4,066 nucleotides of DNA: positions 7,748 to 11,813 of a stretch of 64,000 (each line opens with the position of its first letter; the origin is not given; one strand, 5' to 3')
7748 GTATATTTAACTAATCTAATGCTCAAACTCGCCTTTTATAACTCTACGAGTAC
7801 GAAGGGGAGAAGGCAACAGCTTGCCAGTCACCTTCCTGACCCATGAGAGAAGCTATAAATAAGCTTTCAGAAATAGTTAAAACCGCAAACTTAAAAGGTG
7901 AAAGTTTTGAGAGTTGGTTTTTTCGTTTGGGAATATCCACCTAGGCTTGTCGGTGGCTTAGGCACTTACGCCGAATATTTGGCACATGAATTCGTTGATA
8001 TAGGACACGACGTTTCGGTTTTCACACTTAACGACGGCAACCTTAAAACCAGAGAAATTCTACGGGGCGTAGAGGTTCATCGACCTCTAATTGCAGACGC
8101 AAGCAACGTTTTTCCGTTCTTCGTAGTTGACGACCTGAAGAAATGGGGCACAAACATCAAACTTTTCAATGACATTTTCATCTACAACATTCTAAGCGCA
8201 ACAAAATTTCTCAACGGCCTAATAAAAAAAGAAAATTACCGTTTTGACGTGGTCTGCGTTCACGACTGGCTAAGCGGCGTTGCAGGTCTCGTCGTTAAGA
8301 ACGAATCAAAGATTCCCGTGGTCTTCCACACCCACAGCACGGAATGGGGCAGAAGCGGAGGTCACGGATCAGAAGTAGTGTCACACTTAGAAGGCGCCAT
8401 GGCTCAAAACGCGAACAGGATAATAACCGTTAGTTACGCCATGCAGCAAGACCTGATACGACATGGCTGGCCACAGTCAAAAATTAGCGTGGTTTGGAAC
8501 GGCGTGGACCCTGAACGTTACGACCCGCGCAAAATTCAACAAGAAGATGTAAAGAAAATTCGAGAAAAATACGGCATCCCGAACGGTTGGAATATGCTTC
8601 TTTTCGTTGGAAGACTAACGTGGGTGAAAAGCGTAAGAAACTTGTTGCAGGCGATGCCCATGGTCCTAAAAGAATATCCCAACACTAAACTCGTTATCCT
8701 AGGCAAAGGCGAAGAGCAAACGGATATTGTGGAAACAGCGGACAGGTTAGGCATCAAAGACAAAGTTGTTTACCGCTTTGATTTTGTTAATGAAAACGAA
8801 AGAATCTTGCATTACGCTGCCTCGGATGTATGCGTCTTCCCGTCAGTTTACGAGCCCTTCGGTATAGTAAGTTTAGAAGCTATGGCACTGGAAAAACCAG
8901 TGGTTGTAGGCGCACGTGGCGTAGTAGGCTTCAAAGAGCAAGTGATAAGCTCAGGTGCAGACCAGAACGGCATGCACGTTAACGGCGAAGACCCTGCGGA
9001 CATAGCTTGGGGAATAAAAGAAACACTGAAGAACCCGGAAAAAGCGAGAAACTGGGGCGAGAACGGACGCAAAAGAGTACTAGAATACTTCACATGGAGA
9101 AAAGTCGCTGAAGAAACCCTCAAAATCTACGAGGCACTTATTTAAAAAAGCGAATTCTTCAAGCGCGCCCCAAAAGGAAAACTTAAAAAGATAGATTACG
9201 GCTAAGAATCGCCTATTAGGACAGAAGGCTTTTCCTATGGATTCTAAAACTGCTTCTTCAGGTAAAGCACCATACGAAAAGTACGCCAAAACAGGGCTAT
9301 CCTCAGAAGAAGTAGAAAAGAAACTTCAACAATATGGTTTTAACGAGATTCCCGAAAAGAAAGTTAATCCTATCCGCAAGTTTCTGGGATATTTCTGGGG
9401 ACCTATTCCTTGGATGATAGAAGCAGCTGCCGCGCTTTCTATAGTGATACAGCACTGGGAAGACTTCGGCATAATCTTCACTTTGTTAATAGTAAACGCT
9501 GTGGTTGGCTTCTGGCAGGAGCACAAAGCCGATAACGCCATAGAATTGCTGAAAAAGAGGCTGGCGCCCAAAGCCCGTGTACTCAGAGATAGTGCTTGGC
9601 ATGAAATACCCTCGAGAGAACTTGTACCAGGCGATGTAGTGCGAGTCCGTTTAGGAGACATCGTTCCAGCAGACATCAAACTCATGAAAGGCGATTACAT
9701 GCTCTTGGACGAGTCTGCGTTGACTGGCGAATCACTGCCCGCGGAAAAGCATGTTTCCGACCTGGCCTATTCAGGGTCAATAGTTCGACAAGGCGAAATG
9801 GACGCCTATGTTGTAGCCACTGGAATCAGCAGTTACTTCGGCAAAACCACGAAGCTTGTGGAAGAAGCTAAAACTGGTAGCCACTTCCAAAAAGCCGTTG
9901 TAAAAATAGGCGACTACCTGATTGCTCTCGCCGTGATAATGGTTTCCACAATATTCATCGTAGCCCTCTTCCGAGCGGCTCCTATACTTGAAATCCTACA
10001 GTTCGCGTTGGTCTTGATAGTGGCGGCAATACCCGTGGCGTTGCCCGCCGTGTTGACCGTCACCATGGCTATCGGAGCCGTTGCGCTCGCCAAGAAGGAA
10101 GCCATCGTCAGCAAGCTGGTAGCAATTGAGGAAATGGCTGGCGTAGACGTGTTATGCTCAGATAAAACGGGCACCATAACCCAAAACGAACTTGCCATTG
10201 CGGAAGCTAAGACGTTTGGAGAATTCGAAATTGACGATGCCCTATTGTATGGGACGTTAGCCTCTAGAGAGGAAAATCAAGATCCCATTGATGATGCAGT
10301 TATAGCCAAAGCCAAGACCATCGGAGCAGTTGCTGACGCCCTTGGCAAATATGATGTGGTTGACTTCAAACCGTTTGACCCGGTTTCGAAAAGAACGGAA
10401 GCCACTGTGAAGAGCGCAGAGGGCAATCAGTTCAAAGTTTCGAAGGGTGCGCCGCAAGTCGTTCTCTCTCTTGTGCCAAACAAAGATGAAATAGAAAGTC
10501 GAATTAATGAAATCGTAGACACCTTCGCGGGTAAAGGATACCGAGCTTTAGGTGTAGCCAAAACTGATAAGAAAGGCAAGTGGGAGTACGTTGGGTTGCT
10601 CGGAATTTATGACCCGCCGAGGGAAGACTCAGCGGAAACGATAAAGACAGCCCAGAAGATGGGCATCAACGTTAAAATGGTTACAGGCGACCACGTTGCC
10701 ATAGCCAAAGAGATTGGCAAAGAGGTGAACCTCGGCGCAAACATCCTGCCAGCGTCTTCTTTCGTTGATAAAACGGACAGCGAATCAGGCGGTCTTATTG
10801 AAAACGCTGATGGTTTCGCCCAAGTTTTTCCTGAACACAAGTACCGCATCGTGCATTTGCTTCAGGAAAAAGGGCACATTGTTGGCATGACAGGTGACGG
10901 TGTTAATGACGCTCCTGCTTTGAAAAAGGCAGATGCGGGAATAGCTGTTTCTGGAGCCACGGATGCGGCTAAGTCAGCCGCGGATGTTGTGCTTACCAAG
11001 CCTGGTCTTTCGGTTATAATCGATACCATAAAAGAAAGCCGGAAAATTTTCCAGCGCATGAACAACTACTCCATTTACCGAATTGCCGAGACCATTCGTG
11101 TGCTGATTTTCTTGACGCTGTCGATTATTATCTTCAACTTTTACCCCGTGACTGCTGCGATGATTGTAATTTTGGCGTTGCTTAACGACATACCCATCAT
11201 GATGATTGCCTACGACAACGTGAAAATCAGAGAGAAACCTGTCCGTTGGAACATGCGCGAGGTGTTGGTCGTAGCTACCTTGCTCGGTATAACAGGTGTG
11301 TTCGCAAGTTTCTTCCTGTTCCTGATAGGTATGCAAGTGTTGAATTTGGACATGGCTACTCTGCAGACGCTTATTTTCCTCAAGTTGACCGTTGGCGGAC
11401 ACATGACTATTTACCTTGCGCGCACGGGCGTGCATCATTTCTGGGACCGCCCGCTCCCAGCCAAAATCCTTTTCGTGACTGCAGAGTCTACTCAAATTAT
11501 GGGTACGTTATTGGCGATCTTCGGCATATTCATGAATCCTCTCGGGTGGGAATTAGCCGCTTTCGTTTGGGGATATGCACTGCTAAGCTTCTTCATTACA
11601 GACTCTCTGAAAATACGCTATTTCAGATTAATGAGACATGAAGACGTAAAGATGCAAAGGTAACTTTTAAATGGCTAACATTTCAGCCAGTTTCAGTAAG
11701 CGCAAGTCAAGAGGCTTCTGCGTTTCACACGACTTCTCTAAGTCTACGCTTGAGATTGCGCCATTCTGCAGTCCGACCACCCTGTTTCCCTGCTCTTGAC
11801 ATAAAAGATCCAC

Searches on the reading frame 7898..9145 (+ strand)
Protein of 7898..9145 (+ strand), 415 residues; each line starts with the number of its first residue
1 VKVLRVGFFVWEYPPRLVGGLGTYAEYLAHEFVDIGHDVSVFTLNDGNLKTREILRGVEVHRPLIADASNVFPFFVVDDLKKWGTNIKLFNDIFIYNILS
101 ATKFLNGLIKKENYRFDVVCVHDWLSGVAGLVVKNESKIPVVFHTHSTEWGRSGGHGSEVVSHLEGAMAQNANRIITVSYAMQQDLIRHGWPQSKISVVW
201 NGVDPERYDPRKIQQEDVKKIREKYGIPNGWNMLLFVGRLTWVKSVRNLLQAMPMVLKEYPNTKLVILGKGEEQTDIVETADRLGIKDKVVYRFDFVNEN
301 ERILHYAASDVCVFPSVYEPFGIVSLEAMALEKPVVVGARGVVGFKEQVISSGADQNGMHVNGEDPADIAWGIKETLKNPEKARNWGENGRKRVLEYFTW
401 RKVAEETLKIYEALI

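Call 105: search_protein_families(library=ncbifam, proteins=[window:7898-9145:+], max_evalue=1e-10)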
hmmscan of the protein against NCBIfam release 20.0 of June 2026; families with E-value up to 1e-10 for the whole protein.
window:7898-9145:+ (415 aa): 30 families (the best 25 are shown)
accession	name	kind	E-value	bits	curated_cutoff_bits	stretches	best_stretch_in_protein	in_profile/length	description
TIGR02149.1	glgA_Coryne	subfamily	3.1e-53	181.3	302.4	1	4-414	1-390/391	glycogen synthase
TIGR03449.1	mycothiol_MshA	equivalog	7.9e-39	133.7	462.5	1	102-413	89-402/406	D-inositol-3-phosphate glycosyltransferase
TIGR02095.1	glgA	subfamily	3.6e-29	101.8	328.45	1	172-413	220-476/477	glycogen/starch synthase, ADP-glucose type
TIGR04063.1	stp3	hypoth_equivalog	5.3e-28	98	442.05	1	104-414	83-395/397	TIGR04063 family PEP-CTERM/XrtA system glycosyltransferase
TIGR04047.1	MSMEG_0565_glyc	hypoth_equivalog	1e-27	97.3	259.85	1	104-412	75-372/373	MSMEG_0565 family glycosyltransferase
TIGR04157.1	glyco_rSAM_CFB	subfamily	1.1e-27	97.1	400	1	92-411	93-406/406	TIGR04157 family glycosyltransferase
TIGR03999.1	thiol_BshA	equivalog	1.9e-26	92.8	273.7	1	133-414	107-373/375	N-acetyl-alpha-D-glucosaminyl L-malate synthase BshA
TIGR03088.1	stp2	hypoth_equivalog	4.1e-25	88.6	409.05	1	175-414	140-373/374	TIGR03088 family PEP-CTERM/XrtA system glycosyltransferase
NF053787.1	GlcN_PG_synth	equivalog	7.5e-23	80.9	480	1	130-414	98-359/361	N-acetylglucosaminyl phosphatidylglycerol synthase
NF038295.1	EPS_HpsP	equivalog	1.8e-22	79.9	550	1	198-414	180-387/388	hormogonium polysaccharide biosynthesis glycosyltransferase HpsP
NF041876.1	EPS_EpsE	equivalog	3.4e-22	79.2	400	1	194-405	186-387/389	exopolysaccharide biosynthesis GT4 family glycosyltransferase EpsE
NF047684.1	TeichurnBiosyTuaC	equivalog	3.8e-21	75.4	550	1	108-414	101-389/391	teichuronic acid biosynthesis protein TuaC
NF012028.0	PRK15484.1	subfamily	1.5e-20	73.7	618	1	169-406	137-370/380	lipopolysaccharide N-acetylglucosaminyltransferase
NF049988.1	MGlcDAGSynMgs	equivalog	1.4e-19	70.7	400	1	112-415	83-388/398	alpha-monoglucosyldiacylglycerol synthase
NF041010.1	glycosy_Agl16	equivalog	4e-19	68.7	575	1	138-414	104-351/352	glycosylation protein Agl16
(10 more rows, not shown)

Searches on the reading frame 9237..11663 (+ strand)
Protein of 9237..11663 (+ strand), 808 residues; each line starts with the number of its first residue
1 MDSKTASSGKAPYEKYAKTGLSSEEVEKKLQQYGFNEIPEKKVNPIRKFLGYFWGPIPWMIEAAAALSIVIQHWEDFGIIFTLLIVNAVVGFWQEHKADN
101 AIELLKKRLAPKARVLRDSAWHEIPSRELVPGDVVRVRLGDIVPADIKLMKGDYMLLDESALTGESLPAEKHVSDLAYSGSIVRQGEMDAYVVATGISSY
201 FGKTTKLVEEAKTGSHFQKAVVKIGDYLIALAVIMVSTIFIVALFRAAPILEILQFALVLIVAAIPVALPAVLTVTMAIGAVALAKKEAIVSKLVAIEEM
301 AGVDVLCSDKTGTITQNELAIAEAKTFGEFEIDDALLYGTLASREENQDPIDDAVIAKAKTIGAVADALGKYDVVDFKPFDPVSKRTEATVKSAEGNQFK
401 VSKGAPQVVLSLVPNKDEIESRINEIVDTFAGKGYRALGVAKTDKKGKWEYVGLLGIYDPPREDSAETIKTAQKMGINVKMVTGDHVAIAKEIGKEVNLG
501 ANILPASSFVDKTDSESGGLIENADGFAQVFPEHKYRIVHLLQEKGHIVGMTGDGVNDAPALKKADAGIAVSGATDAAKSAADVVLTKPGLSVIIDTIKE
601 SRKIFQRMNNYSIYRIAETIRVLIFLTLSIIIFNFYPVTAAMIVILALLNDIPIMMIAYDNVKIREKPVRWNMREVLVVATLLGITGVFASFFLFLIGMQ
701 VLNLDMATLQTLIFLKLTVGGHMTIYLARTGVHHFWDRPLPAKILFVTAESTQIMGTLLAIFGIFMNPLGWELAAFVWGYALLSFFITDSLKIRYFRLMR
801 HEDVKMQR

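Call 105: search_protein_families(library=ncbifam, proteins=[window:9237-11663:+], max_evalue=1e-10)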
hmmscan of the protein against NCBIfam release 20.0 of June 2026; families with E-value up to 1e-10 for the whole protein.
window:9237-11663:+ (808 aa): 19 families
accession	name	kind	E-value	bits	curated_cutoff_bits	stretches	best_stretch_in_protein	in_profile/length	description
TIGR01647.1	ATPase-IIIA_H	equivalog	0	1045.9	615.5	1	20-762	1-755/755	plasma-membrane proton-efflux P-type ATPase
TIGR01524.1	ATPase-IIIB_Mg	equivalog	2.3e-112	376.5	610.75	1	17-724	30-782/867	magnesium-translocating P-type ATPase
TIGR01522.1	ATPase-IIA2_Ca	equivalog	5.6e-107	358.6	798.3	1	17-682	20-727/854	calcium-transporting P-type ATPase, PMR1-type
NF011702.0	PRK15122.1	subfamily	2e-97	327.2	975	2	175-713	245-810/907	magnesium-translocating P-type ATPase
TIGR01494.1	ATPase_P-type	subfamily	2.2e-96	323.2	62.3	2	80-505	2-371/478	HAD-IC family P-type ATPase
TIGR01116.1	ATPase-IIA1_Ca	equivalog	7.7e-91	305.4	703.4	2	63-335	15-298/799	calcium-translocating P-type ATPase, SERCA-type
TIGR01525.1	ATPase-IB_hvy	subfamily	1.2e-79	268.6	346.25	2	61-505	5-436/560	heavy metal translocating P-type ATPase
TIGR01517.1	ATPase-IIB_Ca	equivalog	3e-78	263.9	507.05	1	17-646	52-727/882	calcium-translocating P-type ATPase, PMCA-type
TIGR01523.1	ATPase-IID_K-Na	equivalog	9.5e-76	255.2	645.05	3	447-631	579-777/997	potassium/sodium efflux P-type ATPase, fungal-type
TIGR01106.1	ATPase-IIC_X-K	subfamily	4.9e-65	220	946.1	2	17-323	33-364/997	Na,H/K antiporter P-type ATPase subunit alpha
TIGR01657.1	P-ATPase-V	hypoth_equivalog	3.3e-57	193.8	618.25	3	515-642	771-894/1055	ATP13A2 family polyamine export P-type ATPase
TIGR01512.1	ATPase-IB2_Cd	subfamily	1.7e-56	192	313.5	2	61-365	5-289/494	cadmium family heavy metal-translocating P-type ATPase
TIGR01511.1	ATPase-IB1_Cu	subfamily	2.9e-56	191.5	397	2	67-432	36-383/542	copper-translocating P-type ATPase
NF007952.0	PRK10671.1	equivalog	9.2e-42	143.2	1316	1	94-610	310-780/838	copper-exporting P-type ATPase CopA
NF008262.1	PRK11033.1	equivalog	1.1e-41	143.1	1005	2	64-506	185-607/731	zinc/cadmium/mercury/lead-transporting ATPase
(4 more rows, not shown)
